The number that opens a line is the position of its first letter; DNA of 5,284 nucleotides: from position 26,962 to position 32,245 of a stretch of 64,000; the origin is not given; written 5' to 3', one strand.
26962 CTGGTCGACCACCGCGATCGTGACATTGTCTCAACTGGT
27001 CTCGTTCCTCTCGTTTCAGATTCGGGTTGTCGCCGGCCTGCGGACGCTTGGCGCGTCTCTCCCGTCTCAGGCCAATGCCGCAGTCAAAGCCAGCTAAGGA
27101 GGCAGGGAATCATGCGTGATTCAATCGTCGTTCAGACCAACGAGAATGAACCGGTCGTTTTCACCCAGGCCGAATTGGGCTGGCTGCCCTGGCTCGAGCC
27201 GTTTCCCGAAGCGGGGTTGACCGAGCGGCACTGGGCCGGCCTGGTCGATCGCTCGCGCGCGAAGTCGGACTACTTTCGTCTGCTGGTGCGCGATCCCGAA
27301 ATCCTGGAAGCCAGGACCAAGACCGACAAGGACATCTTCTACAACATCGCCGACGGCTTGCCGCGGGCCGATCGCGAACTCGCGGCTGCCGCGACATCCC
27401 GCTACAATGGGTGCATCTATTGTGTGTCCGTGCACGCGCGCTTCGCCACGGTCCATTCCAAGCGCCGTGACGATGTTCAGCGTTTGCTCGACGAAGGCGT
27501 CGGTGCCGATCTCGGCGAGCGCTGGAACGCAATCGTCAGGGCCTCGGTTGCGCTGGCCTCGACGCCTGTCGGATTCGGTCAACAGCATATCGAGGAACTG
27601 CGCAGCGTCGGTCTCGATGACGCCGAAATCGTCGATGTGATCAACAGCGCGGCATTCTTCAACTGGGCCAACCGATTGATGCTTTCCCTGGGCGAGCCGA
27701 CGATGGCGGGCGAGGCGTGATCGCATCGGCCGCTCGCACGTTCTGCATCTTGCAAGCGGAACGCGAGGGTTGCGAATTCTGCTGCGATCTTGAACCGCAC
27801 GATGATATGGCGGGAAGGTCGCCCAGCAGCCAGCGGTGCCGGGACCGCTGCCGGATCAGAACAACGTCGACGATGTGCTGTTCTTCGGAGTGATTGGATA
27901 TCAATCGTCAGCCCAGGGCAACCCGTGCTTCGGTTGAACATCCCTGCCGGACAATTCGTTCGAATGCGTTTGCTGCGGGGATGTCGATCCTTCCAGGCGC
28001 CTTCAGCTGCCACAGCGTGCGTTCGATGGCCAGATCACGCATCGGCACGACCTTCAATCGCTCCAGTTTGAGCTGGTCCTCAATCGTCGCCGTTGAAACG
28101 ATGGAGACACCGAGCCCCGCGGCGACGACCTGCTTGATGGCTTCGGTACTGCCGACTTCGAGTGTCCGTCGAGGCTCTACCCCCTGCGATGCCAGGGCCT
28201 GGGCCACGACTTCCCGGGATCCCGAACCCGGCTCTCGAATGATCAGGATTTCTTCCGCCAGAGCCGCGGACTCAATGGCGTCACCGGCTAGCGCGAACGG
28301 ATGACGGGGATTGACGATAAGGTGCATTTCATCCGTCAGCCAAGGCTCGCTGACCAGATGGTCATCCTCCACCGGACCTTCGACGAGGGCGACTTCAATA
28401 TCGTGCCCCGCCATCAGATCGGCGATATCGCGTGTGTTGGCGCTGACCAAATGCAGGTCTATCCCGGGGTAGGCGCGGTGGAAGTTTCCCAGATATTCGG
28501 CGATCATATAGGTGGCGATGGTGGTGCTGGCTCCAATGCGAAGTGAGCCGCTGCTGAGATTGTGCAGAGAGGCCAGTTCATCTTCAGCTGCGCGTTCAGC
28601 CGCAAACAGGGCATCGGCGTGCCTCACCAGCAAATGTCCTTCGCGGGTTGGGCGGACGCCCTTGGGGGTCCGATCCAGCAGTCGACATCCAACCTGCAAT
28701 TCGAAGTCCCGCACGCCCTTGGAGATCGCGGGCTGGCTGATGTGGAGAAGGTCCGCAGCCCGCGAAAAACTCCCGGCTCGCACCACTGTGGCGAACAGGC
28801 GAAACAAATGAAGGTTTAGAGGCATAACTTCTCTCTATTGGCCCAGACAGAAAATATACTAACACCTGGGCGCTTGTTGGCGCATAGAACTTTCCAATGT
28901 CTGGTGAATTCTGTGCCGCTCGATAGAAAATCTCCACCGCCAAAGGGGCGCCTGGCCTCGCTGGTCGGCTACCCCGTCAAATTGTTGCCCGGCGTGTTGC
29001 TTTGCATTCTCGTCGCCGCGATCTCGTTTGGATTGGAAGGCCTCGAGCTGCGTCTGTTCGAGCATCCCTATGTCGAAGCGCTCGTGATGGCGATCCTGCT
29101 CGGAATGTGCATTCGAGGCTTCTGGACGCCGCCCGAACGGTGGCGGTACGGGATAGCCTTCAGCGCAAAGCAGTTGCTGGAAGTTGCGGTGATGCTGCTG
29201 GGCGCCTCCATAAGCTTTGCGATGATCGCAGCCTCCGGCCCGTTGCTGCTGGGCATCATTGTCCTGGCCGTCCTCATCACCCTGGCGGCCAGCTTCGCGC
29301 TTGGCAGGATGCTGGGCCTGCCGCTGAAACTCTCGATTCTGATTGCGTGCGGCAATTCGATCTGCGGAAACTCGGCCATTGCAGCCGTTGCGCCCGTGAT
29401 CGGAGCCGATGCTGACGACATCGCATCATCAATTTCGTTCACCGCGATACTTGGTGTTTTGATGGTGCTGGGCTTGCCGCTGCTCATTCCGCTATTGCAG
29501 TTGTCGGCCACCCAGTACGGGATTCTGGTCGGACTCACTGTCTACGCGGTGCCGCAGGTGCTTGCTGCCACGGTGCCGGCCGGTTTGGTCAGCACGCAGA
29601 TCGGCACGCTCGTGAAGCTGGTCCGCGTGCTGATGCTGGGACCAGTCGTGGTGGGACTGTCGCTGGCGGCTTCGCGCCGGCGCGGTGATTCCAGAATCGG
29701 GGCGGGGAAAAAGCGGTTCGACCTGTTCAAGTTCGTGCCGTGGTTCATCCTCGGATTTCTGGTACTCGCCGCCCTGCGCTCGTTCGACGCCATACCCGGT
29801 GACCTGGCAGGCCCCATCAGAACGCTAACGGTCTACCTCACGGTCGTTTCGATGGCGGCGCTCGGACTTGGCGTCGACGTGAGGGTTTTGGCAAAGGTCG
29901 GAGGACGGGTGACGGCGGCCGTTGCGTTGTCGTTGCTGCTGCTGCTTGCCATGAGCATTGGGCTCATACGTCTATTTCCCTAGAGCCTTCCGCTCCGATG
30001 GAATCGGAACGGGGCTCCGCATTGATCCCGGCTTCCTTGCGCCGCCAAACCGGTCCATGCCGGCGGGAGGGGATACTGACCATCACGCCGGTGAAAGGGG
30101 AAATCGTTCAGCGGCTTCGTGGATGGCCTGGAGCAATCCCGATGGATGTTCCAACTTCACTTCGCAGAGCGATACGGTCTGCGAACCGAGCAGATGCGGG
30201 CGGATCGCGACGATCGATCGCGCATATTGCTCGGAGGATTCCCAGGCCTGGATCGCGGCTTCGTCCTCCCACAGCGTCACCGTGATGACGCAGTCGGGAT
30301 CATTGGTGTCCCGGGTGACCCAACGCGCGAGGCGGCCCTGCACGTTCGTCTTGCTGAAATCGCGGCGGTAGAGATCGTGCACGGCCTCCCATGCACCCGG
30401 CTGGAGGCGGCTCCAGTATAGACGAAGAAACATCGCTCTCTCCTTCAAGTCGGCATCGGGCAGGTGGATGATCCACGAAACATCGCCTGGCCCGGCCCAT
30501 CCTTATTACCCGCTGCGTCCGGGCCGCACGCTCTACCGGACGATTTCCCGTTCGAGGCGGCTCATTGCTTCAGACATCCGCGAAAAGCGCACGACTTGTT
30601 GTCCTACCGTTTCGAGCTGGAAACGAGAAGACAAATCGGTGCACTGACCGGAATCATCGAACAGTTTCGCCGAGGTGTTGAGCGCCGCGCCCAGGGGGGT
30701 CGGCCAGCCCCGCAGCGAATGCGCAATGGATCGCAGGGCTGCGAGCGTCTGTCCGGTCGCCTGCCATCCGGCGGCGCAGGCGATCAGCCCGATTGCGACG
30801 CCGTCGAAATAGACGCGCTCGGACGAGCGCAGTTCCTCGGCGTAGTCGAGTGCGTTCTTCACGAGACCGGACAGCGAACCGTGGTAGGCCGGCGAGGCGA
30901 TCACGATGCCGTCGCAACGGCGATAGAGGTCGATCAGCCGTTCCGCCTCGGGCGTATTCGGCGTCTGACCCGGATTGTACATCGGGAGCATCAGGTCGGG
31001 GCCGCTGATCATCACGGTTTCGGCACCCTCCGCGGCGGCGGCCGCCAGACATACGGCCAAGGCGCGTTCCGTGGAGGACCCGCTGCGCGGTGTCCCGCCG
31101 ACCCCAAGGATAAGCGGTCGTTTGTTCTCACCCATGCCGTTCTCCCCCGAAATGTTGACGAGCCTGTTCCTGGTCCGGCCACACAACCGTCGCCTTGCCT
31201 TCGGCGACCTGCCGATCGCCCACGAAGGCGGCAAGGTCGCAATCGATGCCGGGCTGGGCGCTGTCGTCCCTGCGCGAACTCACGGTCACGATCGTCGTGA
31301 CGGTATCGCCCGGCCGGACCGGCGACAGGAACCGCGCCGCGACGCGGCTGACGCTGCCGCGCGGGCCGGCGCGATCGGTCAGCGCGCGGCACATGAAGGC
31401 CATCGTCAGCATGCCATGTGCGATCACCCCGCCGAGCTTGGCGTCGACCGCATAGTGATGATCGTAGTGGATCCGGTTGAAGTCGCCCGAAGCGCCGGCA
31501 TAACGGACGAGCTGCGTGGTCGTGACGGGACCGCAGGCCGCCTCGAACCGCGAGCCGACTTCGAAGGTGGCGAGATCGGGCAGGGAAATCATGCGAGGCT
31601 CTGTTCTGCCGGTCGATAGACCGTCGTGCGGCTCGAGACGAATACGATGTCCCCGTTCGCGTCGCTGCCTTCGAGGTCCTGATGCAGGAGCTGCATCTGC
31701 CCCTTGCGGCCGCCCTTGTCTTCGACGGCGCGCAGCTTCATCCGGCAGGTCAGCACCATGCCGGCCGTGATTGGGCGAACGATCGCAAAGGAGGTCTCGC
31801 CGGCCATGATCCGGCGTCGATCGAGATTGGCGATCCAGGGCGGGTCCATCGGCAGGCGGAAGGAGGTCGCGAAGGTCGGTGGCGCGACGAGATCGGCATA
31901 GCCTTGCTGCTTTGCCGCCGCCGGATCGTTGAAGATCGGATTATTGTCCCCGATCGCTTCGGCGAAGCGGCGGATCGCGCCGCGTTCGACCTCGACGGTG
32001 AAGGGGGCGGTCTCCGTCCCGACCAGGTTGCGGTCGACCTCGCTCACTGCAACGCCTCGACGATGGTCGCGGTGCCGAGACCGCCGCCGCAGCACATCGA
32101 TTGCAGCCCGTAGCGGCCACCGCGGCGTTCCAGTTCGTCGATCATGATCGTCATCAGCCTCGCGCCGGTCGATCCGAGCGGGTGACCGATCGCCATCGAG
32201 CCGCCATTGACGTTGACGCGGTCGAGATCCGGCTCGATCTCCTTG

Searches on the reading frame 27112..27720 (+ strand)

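Call 61: search_protein_families(library=pfam, proteins=[window:27112-27720:+], max_evalue=0.001)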
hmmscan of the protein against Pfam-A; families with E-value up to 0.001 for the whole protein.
window:27112-27720:+ (202 aa): 1 family
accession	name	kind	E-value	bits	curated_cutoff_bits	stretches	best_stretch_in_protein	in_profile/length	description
PF02627.25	CMD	-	5.4e-17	62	23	1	62-144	1-81/84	Carboxymuconolactone decarboxylase family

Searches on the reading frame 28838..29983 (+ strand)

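Call 61: search_protein_families(library=pfam, proteins=[window:28838-29983:+], max_evalue=0.001)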
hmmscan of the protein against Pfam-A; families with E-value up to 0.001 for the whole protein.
window:28838-29983:+ (381 aa): 1 family
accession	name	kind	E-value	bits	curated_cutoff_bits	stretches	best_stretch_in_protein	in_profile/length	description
PF03601.19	Cons_hypoth698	-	3.2e-67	227.1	24.5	1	51-358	1-300/304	Conserved hypothetical protein 698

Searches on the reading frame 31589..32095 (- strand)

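Call 61: search_protein_families(library=pfam, proteins=[window:31589-32095:-], max_evalue=0.001)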
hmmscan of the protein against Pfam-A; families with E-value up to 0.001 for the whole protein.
window:31589-32095:- (168 aa): 2 families
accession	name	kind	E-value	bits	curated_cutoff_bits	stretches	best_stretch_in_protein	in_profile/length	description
PF13452.11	FAS1_DH_region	-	1.2e-27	97.1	22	1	24-152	2-130/132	FAS1-like, dehydratase domain region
PF22622.2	MFE-2_hydrat-2_N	-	0.00061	20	27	1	67-161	30-129/130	MFE-2 hydratase 2 N-terminal domain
